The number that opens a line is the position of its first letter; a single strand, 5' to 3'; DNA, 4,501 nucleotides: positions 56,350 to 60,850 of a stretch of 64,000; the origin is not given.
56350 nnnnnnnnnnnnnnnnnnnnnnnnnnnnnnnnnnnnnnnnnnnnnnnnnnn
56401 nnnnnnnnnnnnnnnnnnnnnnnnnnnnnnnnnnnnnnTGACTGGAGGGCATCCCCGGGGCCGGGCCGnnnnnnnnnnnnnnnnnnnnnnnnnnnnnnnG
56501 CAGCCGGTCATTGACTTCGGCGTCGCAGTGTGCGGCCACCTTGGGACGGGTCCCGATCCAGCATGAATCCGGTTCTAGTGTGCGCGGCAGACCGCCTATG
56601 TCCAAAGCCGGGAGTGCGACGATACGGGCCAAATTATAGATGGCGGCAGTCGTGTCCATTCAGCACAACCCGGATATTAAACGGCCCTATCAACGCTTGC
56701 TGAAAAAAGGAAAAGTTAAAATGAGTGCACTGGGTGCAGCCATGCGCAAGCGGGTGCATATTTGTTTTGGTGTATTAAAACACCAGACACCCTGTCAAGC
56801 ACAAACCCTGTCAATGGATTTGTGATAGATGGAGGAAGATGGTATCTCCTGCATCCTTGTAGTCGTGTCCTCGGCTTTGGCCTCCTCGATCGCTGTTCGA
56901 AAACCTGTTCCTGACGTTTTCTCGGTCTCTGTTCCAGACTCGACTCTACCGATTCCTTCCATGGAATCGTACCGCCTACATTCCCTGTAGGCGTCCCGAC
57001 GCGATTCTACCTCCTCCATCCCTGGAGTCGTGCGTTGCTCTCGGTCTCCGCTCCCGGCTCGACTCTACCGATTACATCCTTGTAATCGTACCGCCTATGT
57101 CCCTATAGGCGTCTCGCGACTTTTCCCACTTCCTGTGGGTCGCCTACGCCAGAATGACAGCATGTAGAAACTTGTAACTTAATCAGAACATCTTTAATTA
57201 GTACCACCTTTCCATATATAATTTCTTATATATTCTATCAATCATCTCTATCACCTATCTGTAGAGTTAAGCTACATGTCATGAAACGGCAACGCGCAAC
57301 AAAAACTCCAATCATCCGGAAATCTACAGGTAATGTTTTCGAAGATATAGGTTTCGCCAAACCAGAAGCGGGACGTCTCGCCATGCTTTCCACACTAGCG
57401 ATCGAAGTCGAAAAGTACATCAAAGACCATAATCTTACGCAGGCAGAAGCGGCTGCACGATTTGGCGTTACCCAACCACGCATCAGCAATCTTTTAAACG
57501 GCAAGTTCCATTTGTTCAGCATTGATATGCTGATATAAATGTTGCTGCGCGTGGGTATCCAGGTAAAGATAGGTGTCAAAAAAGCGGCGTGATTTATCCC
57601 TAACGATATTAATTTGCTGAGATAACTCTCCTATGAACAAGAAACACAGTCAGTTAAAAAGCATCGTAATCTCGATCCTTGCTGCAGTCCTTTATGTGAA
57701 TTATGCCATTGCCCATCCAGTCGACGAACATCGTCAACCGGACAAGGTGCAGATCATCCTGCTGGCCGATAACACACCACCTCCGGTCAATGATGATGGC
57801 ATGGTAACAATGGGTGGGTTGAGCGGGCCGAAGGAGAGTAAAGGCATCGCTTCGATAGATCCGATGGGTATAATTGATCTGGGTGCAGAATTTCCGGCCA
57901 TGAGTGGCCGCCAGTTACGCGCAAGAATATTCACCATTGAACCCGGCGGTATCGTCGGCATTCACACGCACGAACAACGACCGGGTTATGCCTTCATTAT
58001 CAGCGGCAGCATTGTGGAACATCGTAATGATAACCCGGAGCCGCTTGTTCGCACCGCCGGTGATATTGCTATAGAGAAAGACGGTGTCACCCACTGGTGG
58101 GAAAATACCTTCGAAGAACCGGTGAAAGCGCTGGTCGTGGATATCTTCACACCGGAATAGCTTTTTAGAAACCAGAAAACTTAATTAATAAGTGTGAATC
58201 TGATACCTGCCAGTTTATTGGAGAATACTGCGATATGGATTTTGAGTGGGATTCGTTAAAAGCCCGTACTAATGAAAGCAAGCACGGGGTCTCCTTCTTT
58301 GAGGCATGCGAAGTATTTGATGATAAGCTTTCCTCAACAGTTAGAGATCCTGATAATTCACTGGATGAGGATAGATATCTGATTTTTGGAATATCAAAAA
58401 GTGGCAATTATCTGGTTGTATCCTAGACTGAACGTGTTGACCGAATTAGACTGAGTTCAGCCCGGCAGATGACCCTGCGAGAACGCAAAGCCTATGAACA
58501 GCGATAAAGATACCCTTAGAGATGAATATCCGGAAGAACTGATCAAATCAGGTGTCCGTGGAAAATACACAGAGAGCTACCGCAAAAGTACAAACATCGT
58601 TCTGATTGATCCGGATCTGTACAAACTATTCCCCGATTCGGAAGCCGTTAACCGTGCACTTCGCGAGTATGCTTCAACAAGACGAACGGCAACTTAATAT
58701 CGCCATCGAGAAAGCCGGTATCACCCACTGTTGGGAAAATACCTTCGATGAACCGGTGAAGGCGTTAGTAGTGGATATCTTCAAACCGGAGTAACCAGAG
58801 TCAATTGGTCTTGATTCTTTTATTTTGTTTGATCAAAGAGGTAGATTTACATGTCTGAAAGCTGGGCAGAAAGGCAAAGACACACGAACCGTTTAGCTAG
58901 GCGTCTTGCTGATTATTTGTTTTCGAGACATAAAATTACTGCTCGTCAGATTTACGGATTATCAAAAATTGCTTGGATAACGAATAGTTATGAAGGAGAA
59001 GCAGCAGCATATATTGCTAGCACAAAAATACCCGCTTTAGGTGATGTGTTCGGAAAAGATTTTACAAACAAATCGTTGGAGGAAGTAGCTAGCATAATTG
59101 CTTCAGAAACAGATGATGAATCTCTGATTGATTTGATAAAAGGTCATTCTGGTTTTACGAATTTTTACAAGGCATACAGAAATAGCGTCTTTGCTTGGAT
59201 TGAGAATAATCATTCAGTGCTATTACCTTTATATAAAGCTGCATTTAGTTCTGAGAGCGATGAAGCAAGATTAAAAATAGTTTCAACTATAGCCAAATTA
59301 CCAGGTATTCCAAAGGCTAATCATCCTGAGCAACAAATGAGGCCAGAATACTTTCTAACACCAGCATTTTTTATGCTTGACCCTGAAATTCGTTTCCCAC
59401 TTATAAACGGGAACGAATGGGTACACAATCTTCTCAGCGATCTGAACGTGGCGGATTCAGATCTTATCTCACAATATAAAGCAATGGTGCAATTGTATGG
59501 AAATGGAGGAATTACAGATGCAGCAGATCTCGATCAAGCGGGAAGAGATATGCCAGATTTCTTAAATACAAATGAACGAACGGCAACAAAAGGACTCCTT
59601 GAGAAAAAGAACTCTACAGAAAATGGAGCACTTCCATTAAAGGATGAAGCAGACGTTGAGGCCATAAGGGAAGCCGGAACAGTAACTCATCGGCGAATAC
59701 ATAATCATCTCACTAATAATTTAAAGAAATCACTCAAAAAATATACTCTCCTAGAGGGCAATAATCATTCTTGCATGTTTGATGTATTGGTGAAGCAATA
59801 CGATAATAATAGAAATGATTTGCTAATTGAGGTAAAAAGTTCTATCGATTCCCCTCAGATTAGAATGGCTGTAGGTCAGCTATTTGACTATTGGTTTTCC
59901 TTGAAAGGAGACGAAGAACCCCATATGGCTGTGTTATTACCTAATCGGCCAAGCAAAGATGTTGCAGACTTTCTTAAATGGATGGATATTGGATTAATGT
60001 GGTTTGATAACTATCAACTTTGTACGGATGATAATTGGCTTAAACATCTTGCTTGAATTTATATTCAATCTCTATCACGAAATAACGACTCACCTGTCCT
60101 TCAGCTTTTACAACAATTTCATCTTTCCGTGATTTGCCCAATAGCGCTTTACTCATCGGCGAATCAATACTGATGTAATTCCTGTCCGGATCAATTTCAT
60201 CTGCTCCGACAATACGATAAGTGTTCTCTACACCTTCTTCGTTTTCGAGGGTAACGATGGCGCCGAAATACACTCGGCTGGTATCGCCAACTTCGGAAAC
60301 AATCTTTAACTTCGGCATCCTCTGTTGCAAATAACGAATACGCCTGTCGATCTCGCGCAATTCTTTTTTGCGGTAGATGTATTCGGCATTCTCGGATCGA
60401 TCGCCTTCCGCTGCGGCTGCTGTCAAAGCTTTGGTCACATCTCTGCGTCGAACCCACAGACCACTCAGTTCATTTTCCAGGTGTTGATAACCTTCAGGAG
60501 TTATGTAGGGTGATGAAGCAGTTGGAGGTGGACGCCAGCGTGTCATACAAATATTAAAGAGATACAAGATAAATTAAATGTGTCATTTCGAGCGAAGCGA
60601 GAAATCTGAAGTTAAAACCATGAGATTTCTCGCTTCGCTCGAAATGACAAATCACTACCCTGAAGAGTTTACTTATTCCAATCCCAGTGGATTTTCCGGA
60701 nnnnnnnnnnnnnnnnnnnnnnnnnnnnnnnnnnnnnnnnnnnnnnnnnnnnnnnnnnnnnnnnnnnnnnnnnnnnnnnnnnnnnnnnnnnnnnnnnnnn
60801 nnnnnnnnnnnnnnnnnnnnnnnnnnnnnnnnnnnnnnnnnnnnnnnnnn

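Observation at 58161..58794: brnT-brnA cassette inserted at the 3' end of a cupin gene with a diverged 3' duplication. brnT carries an in-frame amber codon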

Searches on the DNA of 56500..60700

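Call 90: search_rna_families(source=window, start=56500, end=60700, threshold=gathering)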
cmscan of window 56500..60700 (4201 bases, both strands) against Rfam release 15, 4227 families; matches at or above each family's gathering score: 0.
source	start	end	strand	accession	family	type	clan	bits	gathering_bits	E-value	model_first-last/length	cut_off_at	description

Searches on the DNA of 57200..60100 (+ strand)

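Call 11: search_dna_similar(query=window:57200-60100:+, collection=plasmids, mode=distant, max_rows=20)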
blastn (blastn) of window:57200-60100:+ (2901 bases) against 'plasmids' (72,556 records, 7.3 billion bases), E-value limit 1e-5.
No match.

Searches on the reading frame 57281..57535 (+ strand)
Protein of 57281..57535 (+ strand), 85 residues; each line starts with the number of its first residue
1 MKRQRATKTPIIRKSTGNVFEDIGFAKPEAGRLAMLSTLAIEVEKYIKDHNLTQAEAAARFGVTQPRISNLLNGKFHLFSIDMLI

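Call 8: search_protein_families(library=pfam, proteins=[window:57281-57535:+], max_evalue=0.01)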
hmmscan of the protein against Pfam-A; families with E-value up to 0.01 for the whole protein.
window:57281-57535:+ (85 aa): 7 families
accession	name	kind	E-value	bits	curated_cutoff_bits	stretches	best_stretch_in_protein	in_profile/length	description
PF13744.12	HTH_37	-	1.8e-15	56.9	27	1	19-85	1-65/80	Helix-turn-helix domain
PF01381.28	HTH_3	-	1.5e-06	28.6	23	1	45-75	3-33/55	Helix-turn-helix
PF12802.13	MarR_2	-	0.001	19.6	27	1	46-73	13-42/61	MarR family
PF04545.22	Sigma70_r4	-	0.001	19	24.1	1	49-72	18-41/50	Sigma-70, region 4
PF17762.8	HTH_ParB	-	0.0017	18.9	22.6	1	40-72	9-41/102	ParB HTH domain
PF13560.12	HTH_31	-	0.0023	18.6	27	1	50-76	13-39/64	Helix-turn-helix domain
PF12844.13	HTH_19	-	0.0067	16.8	30.2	1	44-84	5-44/64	Helix-turn-helix domain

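Call 9: search_protein_families(library=ncbifam, proteins=[window:57281-57535:+], max_evalue=0.01)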
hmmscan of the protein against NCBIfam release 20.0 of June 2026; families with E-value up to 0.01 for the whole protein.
window:57281-57535:+ (85 aa): 2 families
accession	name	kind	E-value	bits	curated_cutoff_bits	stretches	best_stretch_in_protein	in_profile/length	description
TIGR03070.1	couple_hipB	subfamily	0.0028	17.6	71.65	1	38-75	2-39/58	type II toxin-antitoxin system Y4mF family antitoxin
TIGR02607.1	antidote_HigA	equivalog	0.0036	17.1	47.7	1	44-76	13-45/81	HigA family addiction module antitoxin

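Call 63: search_protein_families(library=padloc, proteins=[window:57281-57535:+], max_evalue=0.01)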
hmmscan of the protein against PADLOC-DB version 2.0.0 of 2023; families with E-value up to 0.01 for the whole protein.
window:57281-57535:+ (85 aa): 0 families

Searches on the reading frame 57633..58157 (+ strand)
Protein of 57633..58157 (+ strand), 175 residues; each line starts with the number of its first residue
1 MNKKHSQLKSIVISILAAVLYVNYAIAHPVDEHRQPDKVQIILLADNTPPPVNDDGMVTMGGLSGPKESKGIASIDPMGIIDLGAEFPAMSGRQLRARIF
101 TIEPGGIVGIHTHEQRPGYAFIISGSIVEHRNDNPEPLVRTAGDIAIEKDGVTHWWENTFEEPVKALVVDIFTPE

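Call 8: search_protein_families(library=pfam, proteins=[window:57633-58157:+], max_evalue=0.01)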
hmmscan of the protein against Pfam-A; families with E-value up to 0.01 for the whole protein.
window:57633-58157:+ (175 aa): 2 families
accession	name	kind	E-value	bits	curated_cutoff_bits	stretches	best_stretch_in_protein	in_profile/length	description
PF07883.17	Cupin_2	-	7.7e-11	42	27.2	1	99-169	2-69/70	Cupin domain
PF00190.28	Cupin_1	-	0.00067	19.7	22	1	86-168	24-111/151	Cupin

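Call 9: search_protein_families(library=ncbifam, proteins=[window:57633-58157:+], max_evalue=0.01)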
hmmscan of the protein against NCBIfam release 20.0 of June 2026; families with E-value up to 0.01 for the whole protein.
window:57633-58157:+ (175 aa): 1 family
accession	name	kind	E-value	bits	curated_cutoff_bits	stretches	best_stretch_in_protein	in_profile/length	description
TIGR03404.1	bicupin_oxalic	subfamily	0.00053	19.2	254.2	1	93-167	243-320/367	bicupin, oxalate decarboxylase family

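Call 10: find_related_loci(query=window:57633-58157:+, collection=genome_contigs, flank=6000)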
Query window:57633-58157:+ (175 aa) in genome_contigs; peptide patterns used: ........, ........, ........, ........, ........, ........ (x = any residue, [..] = any of these).
59 stretches matched a pattern, but none encodes a relative of the query by tblastn (E <= 1e-3).

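Call 12: find_homologous_proteins(query=window:57633-58157:+, max_evalue=0.001)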
Query window:57633-58157:+ (175 aa): 95 proteins with E <= 0.001 among 367 candidates.
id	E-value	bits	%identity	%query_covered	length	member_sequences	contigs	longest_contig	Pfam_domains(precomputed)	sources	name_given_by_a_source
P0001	2.0e-112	391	100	100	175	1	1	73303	PF07883.18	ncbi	-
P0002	1.3e-89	316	81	100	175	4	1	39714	PF07883.18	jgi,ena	-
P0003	7.3e-89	314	79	100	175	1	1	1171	PF07883.18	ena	-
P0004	3.6e-87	308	78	100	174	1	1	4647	PF07883.18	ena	-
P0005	1.1e-84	300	77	100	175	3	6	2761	PF07883.18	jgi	jgi:quercetin dioxygenase-like cupin family protein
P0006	2.3e-84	299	81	93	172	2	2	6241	PF07883.18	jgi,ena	-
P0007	3.7e-84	299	77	98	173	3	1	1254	PF07883.18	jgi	-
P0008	4.3e-84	298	77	98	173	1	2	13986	PF07883.18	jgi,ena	-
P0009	6.3e-84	298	74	100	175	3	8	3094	PF07883.18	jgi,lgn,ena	-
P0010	1.7e-83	296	77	98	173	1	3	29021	PF07883.18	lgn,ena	-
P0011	7.0e-83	294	77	95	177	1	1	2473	PF07883.18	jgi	jgi:quercetin dioxygenase-like cupin family protein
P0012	4.8e-82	292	77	98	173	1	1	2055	PF07883.18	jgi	jgi:quercetin dioxygenase-like cupin family protein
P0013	1.1e-81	290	75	98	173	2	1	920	PF07883.18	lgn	-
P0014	7.0e-81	288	75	98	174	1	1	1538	PF07883.18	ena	-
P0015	7.8e-81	288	78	97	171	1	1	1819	PF07883.18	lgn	-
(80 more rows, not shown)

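Call 14: find_encoding_contigs(protein=P0001, flank=10000, max_places=3)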
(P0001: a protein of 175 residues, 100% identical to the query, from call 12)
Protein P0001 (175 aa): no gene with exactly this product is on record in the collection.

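Call 15: find_encoding_contigs(protein=P0002, flank=6000, max_places=3)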
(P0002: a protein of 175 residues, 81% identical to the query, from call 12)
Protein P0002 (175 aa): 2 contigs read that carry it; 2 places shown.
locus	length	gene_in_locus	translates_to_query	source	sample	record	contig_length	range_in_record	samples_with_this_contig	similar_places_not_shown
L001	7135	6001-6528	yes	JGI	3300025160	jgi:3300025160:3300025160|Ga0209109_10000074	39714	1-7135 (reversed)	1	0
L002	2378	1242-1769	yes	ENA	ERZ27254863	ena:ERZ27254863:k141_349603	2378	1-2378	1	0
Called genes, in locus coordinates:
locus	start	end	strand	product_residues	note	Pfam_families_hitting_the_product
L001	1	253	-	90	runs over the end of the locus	PF04066:MrpF_PhaF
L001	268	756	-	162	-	PF01899:MNHE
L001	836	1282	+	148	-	PF00293:NUDIX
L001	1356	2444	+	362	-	PF02540:NAD_synthase, PF03054:tRNA_Me_trans, PF20259:tRNA_Me_trans_M, PF20258:tRNA_Me_trans_C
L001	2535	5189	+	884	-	PF00330:Aconitase, PF00694:Aconitase_C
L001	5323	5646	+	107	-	PF05973:Gp49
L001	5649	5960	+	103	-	PF13744:HTH_37, PF01381:HTH_3 (faint)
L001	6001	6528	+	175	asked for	PF07883:Cupin_2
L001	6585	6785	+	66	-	PF26900:Phage_lambda_Ea47 (weak)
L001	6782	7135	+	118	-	?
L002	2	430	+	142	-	?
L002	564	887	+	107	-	PF05973:Gp49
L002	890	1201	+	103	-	PF13744:HTH_37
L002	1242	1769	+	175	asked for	PF07883:Cupin_2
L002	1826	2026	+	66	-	PF26900:Phage_lambda_Ea47 (weak)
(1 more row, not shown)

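Call 16: find_encoding_contigs(protein=P0010, flank=6000, max_places=3)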
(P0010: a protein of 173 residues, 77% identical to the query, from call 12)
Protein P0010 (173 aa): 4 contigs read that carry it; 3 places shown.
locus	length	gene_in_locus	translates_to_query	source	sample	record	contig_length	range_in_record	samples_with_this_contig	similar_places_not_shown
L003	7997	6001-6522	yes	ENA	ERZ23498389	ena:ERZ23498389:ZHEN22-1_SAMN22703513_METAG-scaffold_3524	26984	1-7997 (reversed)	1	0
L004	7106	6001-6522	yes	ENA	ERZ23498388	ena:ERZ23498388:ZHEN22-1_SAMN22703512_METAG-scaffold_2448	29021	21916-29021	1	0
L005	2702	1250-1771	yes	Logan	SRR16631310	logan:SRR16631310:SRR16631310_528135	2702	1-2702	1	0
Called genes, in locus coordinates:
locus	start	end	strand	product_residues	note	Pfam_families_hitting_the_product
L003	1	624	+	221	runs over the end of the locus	PF00293:NUDIX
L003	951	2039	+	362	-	PF02540:NAD_synthase (weak), PF03054:tRNA_Me_trans, PF20259:tRNA_Me_trans_M, PF20258:tRNA_Me_trans_C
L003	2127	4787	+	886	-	PF00330:Aconitase, PF00694:Aconitase_C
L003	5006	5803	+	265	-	-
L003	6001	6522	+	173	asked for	PF07883:Cupin_2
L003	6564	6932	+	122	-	-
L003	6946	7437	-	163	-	PF03449:GreA_GreB_N, PF01272:GreA_GreB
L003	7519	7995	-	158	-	?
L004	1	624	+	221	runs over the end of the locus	PF00293:NUDIX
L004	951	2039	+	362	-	PF02540:NAD_synthase (weak), PF03054:tRNA_Me_trans, PF20259:tRNA_Me_trans_M, PF20258:tRNA_Me_trans_C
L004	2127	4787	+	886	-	PF00330:Aconitase, PF00694:Aconitase_C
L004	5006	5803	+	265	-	-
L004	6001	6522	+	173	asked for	PF07883:Cupin_2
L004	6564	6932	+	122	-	-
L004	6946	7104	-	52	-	?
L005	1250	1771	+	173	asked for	PF07883:Cupin_2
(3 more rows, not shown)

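Call 17: find_encoding_contigs(protein=P0008, flank=6000, max_places=3)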
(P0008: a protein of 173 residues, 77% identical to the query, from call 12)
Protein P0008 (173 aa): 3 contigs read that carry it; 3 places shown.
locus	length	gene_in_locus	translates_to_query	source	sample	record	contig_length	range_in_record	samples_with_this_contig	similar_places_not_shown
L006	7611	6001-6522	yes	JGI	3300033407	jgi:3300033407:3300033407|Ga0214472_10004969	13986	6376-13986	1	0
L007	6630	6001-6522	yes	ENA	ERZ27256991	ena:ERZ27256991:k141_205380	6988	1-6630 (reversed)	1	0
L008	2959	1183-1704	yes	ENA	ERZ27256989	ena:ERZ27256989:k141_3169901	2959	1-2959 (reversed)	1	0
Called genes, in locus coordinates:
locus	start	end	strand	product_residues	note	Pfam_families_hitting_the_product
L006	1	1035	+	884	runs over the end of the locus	PF00330:Aconitase, PF00694:Aconitase_C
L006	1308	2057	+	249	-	PF11185:DUF2971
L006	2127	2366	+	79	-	-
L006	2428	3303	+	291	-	PF13365:Trypsin_2 (weak)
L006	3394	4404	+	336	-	PF04471:Mrr_cat (weak)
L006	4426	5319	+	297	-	-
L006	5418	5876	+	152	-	PF08327:AHSA1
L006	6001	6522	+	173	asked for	PF07883:Cupin_2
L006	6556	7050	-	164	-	PF03449:GreA_GreB_N, PF01272:GreA_GreB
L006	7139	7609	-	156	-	?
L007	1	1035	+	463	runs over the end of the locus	?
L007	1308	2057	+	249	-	PF11185:DUF2971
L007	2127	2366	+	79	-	-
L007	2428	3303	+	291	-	PF13365:Trypsin_2 (weak)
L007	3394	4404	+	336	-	PF04471:Mrr_cat (weak)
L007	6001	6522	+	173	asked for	PF07883:Cupin_2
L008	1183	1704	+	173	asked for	PF07883:Cupin_2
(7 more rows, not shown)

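Call 38: find_related_loci(query=A3, collection=metagenome_contigs, flank=6000)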
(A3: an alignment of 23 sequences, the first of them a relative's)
Query A3 (175 aa) in metagenome_contigs; peptide patterns used: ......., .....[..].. (x = any residue, [..] = any of these).
151 stretches matched a pattern; 22 encode a relative of the query (tblastn E <= 1e-3); 22 distinct loci.
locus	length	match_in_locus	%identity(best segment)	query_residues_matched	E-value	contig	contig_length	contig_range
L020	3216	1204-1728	82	1-175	5e-97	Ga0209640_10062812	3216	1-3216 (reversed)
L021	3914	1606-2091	81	13-175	8e-90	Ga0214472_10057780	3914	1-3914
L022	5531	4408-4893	81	13-175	2e-89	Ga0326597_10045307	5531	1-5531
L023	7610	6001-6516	77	4-175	7e-89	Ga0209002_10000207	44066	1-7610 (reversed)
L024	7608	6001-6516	77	4-175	4e-88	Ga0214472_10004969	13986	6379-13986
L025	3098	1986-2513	74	1-175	2e-88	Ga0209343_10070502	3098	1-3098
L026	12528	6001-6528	74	1-175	3e-87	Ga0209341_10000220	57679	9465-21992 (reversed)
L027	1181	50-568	69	4-175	7e-82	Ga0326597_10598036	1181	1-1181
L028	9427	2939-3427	64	11-175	9e-71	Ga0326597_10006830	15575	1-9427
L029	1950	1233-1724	61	10-175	3e-68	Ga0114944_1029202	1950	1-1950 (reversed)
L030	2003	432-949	73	1-175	5e-54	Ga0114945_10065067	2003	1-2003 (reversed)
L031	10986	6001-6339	62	63-175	5e-45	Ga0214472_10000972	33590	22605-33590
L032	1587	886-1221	57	64-175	9e-43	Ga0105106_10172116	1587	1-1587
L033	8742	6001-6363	53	51-171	7e-42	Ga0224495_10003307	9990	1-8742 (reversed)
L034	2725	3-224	81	102-175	2e-38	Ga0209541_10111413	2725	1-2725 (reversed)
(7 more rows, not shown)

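Call 64: search_protein_families(library=pfam, proteins=[L034:237-422:+, L034:436-645:+, L001:6585-6782:+, L001:6782-7135:+, L003:6564-6929:+, L034:1038-1685:+, L034:1706-2380:+], max_evalue=1)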
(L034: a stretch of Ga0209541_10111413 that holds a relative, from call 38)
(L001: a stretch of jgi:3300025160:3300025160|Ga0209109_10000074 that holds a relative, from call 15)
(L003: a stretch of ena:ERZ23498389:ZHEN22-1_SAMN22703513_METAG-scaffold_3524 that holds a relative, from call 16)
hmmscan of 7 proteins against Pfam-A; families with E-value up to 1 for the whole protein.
L034:237-422:+ (62 aa): 3 families
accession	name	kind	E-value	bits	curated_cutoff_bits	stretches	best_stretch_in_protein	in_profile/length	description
PF07927.17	HicA_toxin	-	1.3e-22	80.1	27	1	4-60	2-58/58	HicA toxin of bacterial toxin-antitoxin,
PF01870.24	Hjc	-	0.022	15.1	21.1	1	4-34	4-32/93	Archaeal holliday junction resolvase (hjc)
PF14258.12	DUF4350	-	0.15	12.8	30.4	1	4-55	10-59/181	Domain of unknown function (DUF4350)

L034:436-645:+ (70 aa): 2 families
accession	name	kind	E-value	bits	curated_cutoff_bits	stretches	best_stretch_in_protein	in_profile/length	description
PF15919.11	HicB_lk_antitox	-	5.7e-16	59.2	27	1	3-64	1-62/123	HicB_like antitoxin of bacterial toxin-antitoxin system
PF21748.3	UPF0150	-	0.00018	21.8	27.3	1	7-46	15-53/64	UPF0150-like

L001:6585-6782:+ (66 aa): 1 family
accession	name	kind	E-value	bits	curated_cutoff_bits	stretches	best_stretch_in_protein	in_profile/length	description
PF20227.3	DUF6586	-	0.052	14.3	27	1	3-24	6-27/153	Family of unknown function (DUF6586)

L001:6782-7135:+ (118 aa): 0 families

L003:6564-6929:+ (122 aa): 0 families

L034:1038-1685:+ (216 aa): 1 family
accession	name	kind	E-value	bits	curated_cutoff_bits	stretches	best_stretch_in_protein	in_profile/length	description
PF22778.2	VCPO_2nd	-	0.052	14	27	1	130-207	95-171/177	VCPO second helical-bundle domain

L034:1706-2380:+ (225 aa): 0 families
